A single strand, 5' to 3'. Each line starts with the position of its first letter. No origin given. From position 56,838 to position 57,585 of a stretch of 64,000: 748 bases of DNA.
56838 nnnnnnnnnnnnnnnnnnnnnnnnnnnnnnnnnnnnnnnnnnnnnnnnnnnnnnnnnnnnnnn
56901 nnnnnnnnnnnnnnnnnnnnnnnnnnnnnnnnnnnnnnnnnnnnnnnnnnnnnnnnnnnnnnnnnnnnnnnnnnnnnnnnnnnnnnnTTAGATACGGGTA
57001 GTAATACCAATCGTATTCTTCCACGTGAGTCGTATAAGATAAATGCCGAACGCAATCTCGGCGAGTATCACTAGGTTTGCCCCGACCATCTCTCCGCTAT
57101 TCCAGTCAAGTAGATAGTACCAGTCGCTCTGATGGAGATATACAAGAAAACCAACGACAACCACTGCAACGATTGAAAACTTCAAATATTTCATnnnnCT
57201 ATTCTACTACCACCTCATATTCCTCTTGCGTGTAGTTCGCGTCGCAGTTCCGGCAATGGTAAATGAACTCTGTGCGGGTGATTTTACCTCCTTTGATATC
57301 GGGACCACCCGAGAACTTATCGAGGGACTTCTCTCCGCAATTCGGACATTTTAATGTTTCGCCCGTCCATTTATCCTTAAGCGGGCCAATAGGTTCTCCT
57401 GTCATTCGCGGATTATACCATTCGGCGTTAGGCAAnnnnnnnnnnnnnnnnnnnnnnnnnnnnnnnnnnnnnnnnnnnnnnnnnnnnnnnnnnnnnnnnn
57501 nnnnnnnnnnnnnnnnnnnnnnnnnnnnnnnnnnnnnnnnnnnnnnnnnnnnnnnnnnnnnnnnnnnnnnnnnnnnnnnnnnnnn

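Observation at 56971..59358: Intact IS1595-family transposon with 8-bp target-site duplication carrying three passenger genes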

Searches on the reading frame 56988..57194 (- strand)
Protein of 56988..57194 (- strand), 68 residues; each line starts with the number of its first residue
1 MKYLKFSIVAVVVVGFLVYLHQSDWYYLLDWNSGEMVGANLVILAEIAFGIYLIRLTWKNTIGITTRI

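Call 3: search_protein_families(library=pfam, proteins=[window:56988-57194:-], max_evalue=0.1)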
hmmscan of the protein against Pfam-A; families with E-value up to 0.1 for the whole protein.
window:56988-57194:- (68 aa): 0 families

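Call 6: search_protein_families(library=phrogs, proteins=[window:56988-57194:-], max_evalue=0.01)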
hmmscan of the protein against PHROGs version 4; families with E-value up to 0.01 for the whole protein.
window:56988-57194:- (68 aa): 0 families

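Call 7: search_protein_families(library=padloc, proteins=[window:56988-57194:-], max_evalue=0.1)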
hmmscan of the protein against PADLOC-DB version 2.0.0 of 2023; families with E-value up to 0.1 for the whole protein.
window:56988-57194:- (68 aa): 0 families

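Call 8: search_protein_families(library=ncbifam, proteins=[window:56988-57194:-], max_evalue=0.1)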
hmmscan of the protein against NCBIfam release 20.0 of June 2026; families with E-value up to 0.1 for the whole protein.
window:56988-57194:- (68 aa): 0 families

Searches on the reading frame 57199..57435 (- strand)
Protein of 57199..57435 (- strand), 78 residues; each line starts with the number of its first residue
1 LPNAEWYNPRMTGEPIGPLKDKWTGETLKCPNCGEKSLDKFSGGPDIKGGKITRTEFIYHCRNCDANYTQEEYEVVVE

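Call 3: search_protein_families(library=pfam, proteins=[window:57199-57435:-], max_evalue=0.1)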
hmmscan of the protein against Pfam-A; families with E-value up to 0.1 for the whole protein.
window:57199-57435:- (78 aa): 13 families
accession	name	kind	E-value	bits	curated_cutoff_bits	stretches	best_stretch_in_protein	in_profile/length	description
PF13248.11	Zn_ribbon_3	-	0.01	15.7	27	1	27-39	2-13/26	zinc-ribbon domain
PF14354.12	Lar_restr_allev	-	0.016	15.8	28.6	1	27-69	3-38/58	Restriction alleviation protein Lar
PF06044.18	DpnI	-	0.017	15.2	26.7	1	19-44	23-48/183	Dam-replacing family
PF07754.17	HVO_2753_ZBP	-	0.019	15.2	33.2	0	28-36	17-25/46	Small zinc finger protein HVO_2753-like, Zn-binding pocket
PF24292.1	DUF7479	-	0.02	15.4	27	0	20-35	23-38/60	Domain of unknown function (DUF7479)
PF23783.1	Zn_ribbon_TiaS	-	0.023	14.9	27.3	0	28-40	20-32/41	TiaS C-terminal zinc ribbon domain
PF13465.12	zf-H2C2_2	-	0.025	15.4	40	0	55-69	11-25/26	Zinc-finger double domain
PF01155.25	HypA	-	0.028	14.9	28.9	0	27-43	86-102/112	Hydrogenase/urease nickel incorporation, metallochaperone, hypA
PF12760.12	Zn_ribbon_IS1595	-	0.045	14.2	25.4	1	26-65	18-44/46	Transposase zinc-ribbon domain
PF08271.17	Zn_Ribbon_TF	-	0.064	13.3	29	0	29-37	2-10/43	TFIIB zinc-binding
PF24443.1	DUF7562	-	0.068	13.8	27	1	24-71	8-57/95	Family of unknown function (DUF7562)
PF02150.21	Zn_ribbon_RPB9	-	0.07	13.5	25.2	0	54-68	20-31/36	RNA polymerases M/15 Kd subunit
PF09723.15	Zn_ribbon_8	-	0.097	13.2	34.4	0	27-40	26-39/41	Zinc ribbon domain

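Call 6: search_protein_families(library=phrogs, proteins=[window:57199-57435:-], max_evalue=0.01)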
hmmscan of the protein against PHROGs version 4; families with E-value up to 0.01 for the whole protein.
window:57199-57435:- (78 aa): 4 families
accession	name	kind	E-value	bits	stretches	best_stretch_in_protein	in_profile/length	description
phrog_1568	-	DNA, RNA and nucleotide metabolism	0.0002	22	1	21-76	135-178/264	DNA binding protein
phrog_20137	-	DNA, RNA and nucleotide metabolism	0.0015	19.5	1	56-68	25-37/38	ribonucleotide reductase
phrog_1934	-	unknown function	0.004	18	1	23-67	9-52/144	-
phrog_27447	-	unknown function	0.0048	17.8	0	60-78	23-41/43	-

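Call 7: search_protein_families(library=padloc, proteins=[window:57199-57435:-], max_evalue=0.1)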
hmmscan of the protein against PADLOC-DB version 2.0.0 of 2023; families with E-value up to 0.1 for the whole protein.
window:57199-57435:- (78 aa): 1 family
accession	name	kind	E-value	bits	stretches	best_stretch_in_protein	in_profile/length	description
PDLC03207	mREase_II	-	0.018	12.4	1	19-44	23-48/256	Type II methyl-directed restriction enzyme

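Call 8: search_protein_families(library=ncbifam, proteins=[window:57199-57435:-], max_evalue=0.1)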
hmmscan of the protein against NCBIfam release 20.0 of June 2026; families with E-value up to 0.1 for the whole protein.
window:57199-57435:- (78 aa): 15 families
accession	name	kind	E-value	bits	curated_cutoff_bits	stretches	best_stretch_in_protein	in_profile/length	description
TIGR03655.1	anti_R_Lar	subfamily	0.00097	19.4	39.6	1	28-72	2-42/55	Lar family restriction alleviation protein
TIGR02605.1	CxxC_CxxC_SSSS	subfamily_domain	0.0011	19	31.3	1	26-50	25-51/52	FmdB family zinc ribbon protein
NF041911.1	HVO_0649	equivalog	0.0031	17.3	70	1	15-70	10-61/65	HVO_0649 family zinc finger protein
NF011481.0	PRK14890.1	equivalog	0.0074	16.3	61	0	23-37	23-37/61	putative Zn-ribbon RNA-binding protein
NF047912.1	ECs_2282_CxxC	subfamily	0.0075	16.2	37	1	27-72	2-41/60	ECs_2282 family putative zinc-binding protein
NF003058.0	PRK03976.1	equivalog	0.0098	15.8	87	0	29-73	38-69/91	50S ribosomal protein L37ae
NF041915.1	HVO_2901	equivalog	0.037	13.9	80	0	59-70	16-27/55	HVO_2901 family zinc finger protein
NF041070.1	carrier_LysW_Arch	domain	0.04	14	75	0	20-36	16-32/57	alpha-aminoadipate/glutamate carrier protein LysW/ArgW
NF001607.0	PRK00398.1-4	equivalog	0.045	13.5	89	0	26-40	27-41/53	DNA-directed RNA polymerase subunit P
NF038384.1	zinc_YnfU_fam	subfamily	0.046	13.3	36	0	28-41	17-30/52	YnfU family zinc-binding protein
NF041374.1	GDCCVxC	domain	0.047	13.9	40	0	27-37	2-12/58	GDCCVxC domain-containing (seleno)protein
NF045720.1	rubredox_RCKP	subfamily_domain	0.049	13.2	45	0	29-36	21-28/34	RCKP-type rubredoxin-like domain-containing protein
NF011302.0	PRK14714.1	equivalog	0.051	11.1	1791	1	28-73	681-720/1350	DNA-directed DNA polymerase II large subunit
NF001608.0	PRK00398.1-6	equivalog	0.057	13.3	84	0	25-39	19-33/46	DNA-directed RNA polymerase subunit P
TIGR04104.1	cxxc_20_cxxc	subfamily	0.087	13.2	45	0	21-36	18-34/93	TIGR04104 family putative zinc finger protein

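Call 54: find_homologous_proteins(query=window:57199-57435:-, max_evalue=0.01)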
Query window:57199-57435:- (78 aa): 5 proteins with E <= 0.01 among 5 candidates.
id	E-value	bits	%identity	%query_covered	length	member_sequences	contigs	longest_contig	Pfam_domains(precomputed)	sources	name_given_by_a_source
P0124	1.4e-31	126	79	86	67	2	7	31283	-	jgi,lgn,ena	-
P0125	2.8e-31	125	78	86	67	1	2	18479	-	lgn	-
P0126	3.2e-30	122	77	85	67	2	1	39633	-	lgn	-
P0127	3.3e-30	122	77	85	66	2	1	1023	-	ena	-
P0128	7.6e-30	120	79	81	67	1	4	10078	-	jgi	jgi:DNA-directed RNA polymerase subunit RPC12/RpoP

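Call 55: find_encoding_contigs(protein=P0124, flank=5000, max_places=5)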
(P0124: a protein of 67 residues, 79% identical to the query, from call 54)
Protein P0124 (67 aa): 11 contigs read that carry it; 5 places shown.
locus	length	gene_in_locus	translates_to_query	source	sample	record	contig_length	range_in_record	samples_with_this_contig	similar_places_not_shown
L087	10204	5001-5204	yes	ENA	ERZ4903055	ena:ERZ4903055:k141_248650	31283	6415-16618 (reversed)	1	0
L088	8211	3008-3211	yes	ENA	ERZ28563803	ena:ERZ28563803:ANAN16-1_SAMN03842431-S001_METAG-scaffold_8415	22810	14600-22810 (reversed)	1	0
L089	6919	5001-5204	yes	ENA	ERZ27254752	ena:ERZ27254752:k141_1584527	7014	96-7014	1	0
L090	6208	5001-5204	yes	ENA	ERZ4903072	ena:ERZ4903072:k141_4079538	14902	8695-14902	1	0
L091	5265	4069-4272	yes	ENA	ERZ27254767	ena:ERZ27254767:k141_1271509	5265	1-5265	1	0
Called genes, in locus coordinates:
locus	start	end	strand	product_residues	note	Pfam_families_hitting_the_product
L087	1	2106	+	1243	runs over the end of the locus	PF04997:RNA_pol_Rpb1_1, PF00623:RNA_pol_Rpb1_2, PF04983:RNA_pol_Rpb1_3, PF05000:RNA_pol_Rpb1_4 (weak), PF04998:RNA_pol_Rpb1_5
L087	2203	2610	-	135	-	-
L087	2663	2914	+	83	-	-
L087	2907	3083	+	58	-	-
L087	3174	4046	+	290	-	PF12760:Zn_ribbon_IS1595, PF12762:DDE_Tnp_IS1595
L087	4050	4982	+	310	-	PF10546:P63C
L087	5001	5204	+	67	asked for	-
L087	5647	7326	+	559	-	PF01807:Zn_ribbon_DnaG, PF08275:DNAG_N, PF01751:Toprim, PF13155:Toprim_2, PF13662:Toprim_4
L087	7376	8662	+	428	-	PF03979:Sigma70_r1_1, PF00140:Sigma70_r1_2, PF04542:Sigma70_r2, PF04539:Sigma70_r3, PF04545:Sigma70_r4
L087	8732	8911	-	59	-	-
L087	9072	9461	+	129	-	PF20393:Pro_CA_2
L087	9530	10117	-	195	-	-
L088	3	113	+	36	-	?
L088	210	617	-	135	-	-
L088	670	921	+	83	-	-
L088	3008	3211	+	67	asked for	-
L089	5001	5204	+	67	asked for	-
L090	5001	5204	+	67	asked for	-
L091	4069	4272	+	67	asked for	-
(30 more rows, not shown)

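Call 56: find_encoding_contigs(protein=P0126, flank=5000, max_places=3)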
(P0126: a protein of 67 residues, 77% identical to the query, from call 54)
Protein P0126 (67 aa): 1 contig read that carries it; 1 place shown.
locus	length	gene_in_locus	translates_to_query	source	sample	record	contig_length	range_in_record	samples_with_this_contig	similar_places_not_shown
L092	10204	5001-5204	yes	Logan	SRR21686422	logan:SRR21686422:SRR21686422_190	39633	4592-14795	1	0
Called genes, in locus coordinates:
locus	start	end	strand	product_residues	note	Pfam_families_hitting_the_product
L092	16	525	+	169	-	-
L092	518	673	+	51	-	-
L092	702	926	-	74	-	-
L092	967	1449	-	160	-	-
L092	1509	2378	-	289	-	-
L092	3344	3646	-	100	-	-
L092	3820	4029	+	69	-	-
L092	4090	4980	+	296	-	PF10546:P63C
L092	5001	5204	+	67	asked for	-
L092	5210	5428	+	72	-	-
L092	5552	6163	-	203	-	-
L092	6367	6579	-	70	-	-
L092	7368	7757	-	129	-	-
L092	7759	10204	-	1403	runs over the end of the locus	-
